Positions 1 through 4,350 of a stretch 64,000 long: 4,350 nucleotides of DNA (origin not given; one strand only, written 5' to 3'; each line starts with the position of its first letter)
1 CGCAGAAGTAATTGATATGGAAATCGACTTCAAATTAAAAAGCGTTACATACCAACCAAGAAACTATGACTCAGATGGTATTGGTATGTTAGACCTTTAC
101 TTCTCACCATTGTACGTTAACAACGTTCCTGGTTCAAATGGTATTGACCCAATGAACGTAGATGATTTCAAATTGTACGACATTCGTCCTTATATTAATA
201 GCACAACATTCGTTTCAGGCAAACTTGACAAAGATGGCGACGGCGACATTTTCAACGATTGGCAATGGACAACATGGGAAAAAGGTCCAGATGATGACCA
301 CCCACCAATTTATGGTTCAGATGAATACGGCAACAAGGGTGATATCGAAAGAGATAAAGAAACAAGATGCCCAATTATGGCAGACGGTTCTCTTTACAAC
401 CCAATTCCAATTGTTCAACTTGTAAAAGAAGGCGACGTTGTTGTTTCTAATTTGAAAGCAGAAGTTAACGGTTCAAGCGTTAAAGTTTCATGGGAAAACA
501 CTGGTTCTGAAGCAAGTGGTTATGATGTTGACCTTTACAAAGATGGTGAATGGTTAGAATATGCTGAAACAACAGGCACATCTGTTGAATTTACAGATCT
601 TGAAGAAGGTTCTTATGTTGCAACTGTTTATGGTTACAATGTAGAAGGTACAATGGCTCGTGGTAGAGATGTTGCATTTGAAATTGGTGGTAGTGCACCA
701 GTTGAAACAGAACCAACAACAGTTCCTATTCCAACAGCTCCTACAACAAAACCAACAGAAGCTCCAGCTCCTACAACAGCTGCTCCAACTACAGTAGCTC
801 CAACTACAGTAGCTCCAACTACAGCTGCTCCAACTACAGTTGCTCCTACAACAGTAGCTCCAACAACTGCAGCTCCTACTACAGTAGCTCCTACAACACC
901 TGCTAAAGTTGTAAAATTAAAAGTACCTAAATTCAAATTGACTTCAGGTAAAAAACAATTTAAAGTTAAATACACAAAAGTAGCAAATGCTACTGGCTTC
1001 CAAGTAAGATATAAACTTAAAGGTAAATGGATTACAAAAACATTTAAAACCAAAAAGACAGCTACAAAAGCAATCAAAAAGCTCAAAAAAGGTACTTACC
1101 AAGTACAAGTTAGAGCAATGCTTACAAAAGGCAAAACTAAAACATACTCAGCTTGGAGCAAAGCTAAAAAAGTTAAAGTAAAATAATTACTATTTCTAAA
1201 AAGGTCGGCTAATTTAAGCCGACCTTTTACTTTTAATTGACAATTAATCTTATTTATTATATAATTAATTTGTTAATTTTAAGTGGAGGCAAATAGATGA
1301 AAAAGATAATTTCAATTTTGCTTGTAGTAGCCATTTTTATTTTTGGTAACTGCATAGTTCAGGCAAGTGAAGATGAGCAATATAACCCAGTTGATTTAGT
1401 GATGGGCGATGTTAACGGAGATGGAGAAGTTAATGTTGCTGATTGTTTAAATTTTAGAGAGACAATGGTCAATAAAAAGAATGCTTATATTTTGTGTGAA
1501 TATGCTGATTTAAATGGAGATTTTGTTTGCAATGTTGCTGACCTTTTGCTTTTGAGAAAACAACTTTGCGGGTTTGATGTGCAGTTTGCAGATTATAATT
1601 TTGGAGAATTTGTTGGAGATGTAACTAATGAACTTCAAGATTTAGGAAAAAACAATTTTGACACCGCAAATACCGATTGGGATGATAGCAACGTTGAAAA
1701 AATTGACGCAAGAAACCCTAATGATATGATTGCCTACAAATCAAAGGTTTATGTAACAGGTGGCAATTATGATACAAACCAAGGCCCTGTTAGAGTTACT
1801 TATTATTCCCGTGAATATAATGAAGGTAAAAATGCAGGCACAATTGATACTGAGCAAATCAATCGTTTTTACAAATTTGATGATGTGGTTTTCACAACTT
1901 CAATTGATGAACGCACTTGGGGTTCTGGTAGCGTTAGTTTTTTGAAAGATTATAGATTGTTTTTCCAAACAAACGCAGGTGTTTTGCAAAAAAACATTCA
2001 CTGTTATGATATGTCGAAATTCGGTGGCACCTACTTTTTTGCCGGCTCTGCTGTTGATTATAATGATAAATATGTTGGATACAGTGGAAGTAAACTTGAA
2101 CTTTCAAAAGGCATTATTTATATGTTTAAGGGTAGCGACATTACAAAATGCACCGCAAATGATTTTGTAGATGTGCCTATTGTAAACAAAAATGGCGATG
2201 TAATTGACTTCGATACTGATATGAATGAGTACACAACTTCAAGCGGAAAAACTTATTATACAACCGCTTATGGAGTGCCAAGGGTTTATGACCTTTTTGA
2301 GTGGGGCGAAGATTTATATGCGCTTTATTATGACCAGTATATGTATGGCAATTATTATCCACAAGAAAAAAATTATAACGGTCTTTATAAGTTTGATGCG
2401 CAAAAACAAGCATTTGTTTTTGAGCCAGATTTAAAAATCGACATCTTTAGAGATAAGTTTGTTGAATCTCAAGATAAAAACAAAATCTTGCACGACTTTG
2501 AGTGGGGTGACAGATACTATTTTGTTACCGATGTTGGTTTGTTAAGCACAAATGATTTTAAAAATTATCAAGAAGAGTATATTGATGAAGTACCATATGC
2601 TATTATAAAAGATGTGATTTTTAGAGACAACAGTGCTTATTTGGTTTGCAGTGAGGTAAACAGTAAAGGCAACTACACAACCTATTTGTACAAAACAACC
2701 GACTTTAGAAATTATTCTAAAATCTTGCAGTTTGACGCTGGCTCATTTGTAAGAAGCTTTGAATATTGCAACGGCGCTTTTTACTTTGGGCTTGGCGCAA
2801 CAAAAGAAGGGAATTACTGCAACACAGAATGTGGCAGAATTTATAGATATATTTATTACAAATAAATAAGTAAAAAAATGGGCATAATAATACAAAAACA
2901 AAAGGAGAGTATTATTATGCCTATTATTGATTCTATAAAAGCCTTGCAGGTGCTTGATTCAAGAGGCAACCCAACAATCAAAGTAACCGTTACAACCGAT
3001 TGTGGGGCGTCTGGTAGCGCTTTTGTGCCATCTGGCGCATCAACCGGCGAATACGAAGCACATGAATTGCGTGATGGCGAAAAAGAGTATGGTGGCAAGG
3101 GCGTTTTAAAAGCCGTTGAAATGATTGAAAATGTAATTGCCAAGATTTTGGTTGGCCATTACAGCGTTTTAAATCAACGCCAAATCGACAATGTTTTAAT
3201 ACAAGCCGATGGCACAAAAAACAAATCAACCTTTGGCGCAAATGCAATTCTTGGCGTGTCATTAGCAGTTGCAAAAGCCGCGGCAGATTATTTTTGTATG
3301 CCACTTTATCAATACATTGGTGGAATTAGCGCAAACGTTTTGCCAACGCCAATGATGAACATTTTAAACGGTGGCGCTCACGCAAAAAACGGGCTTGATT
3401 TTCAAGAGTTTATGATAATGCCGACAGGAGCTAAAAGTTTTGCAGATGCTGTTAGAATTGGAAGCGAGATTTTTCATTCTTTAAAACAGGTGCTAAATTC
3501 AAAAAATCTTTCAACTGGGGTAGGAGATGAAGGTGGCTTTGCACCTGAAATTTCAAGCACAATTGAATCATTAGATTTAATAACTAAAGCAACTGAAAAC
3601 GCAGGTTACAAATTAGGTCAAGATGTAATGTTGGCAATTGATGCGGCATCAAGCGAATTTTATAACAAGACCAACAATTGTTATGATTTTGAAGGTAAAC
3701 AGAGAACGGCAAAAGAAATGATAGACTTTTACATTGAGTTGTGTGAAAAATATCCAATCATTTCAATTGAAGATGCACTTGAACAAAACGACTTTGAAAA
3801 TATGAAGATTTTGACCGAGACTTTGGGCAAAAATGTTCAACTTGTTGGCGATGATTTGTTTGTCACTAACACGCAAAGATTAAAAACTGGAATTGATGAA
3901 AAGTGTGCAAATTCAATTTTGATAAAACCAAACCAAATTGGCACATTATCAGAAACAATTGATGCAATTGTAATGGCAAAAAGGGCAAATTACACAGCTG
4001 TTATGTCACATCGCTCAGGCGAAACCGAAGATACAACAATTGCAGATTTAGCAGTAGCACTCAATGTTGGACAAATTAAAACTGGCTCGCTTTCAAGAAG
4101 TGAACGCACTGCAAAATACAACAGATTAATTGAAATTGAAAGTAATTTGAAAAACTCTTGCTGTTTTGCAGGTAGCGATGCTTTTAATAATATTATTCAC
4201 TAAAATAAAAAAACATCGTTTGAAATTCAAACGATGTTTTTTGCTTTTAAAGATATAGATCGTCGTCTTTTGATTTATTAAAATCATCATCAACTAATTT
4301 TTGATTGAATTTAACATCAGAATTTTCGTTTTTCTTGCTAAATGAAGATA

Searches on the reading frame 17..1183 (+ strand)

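Call 19: search_protein_families(library=pfam, proteins=[window:17-1183:+], max_evalue=0.001)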
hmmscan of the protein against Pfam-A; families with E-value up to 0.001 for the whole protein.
window:17-1183:+ (389 aa): 4 families
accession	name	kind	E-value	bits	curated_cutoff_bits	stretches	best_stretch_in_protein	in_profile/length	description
PF00041.27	fn3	-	6.5e-11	42.7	25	1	143-214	3-76/84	Fibronectin type III domain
PF07495.19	Y_Y_Y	-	7.9e-07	29.3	26.6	0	174-214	16-54/65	Y_Y_Y domain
PF24421.1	Ig_J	-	1.3e-06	28.9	29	0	170-224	44-102/104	Tip attachment protein J, Ig-like domain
PF00801.26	PKD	-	0.00084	19.7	23.5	0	145-214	14-73/80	PKD domain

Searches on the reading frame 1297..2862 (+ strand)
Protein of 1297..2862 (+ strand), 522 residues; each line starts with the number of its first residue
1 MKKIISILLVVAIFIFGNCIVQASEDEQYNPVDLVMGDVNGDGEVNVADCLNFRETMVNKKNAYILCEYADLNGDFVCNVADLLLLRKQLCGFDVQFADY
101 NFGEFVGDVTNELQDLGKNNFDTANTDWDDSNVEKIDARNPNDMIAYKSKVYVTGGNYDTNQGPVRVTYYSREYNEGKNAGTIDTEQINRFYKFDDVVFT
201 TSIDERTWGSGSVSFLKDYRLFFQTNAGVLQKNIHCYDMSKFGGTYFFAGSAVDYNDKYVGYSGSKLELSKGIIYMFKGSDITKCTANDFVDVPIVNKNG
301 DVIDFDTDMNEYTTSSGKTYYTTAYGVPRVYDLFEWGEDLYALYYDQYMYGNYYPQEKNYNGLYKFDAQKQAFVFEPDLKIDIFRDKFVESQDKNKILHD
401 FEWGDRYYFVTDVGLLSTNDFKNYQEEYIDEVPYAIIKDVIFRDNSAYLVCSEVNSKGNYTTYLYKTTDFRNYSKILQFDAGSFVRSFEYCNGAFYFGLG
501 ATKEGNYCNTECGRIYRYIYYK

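Call 5: search_protein_families(library=pfam, proteins=[window:1297-2862:+], max_evalue=1)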
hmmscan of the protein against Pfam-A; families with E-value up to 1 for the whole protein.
window:1297-2862:+ (522 aa): 2 families
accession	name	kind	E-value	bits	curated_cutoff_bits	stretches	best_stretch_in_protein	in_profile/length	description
PF00404.24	Dockerin_1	-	9.2e-08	32.6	22.9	1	37-90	2-56/57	Dockerin type I domain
PF16439.10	DUF5036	-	0.0025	17.8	25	0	35-72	53-91/238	Domain of unknown function (DUF5036)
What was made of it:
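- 1297..2865 (+): Fourth paralog (522 aa): signal peptide, type I dockerin (residues 37-90, about 1405-1566), then the same propeller. Pfam Dockerin_1 E=9.2e-8, 32.6 bits, above the 22.9-bit cut-off (call 5).
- On Cellulosomal (dockerin-bearing) component: This holds only for the fourth paralog at 1297-2865: Dockerin_1 at 32.6 bits against a cut-off of 22.9 (call 5).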

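Call 6: search_protein_families(library=ncbifam, proteins=[window:1297-2862:+], max_evalue=1)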
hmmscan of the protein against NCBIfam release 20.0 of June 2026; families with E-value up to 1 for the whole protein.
window:1297-2862:+ (522 aa): 0 families

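Call 81: search_protein_families(library=padloc, proteins=[window:1297-2862:+], max_evalue=0.01)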
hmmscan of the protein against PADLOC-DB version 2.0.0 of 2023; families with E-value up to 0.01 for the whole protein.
window:1297-2862:+ (522 aa): 0 families

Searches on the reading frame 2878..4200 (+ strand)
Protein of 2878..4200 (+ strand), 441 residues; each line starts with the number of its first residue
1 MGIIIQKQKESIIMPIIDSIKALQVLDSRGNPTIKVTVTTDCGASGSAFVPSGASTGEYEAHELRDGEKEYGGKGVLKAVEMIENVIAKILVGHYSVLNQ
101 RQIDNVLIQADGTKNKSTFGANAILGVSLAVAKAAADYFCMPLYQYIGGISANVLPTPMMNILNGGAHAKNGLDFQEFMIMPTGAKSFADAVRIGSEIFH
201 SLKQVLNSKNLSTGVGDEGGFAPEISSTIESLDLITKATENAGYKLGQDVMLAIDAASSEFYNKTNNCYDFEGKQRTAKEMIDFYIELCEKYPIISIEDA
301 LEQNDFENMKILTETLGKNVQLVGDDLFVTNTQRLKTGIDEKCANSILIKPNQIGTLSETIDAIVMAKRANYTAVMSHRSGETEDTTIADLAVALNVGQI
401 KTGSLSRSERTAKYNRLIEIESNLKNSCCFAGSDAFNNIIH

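Call 19: search_protein_families(library=pfam, proteins=[window:2878-4200:+], max_evalue=0.001)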
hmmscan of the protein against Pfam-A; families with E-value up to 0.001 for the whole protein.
window:2878-4200:+ (441 aa): 4 families
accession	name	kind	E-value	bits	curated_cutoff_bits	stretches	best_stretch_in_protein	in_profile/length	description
PF00113.28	Enolase_C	-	1.8e-123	412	21.5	1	153-437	2-294/296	Enolase, C-terminal TIM barrel domain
PF03952.21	Enolase_N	-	3.9e-53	179.5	35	1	17-147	1-131/131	Enolase, N-terminal domain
PF07476.17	MAAL_C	-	3e-07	30.3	27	1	266-398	90-217/249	Methylaspartate ammonia-lyase C-terminus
PF13378.12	MR_MLE_C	-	0.00014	22.1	29.4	1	251-406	46-180/219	Enolase C-terminal domain-like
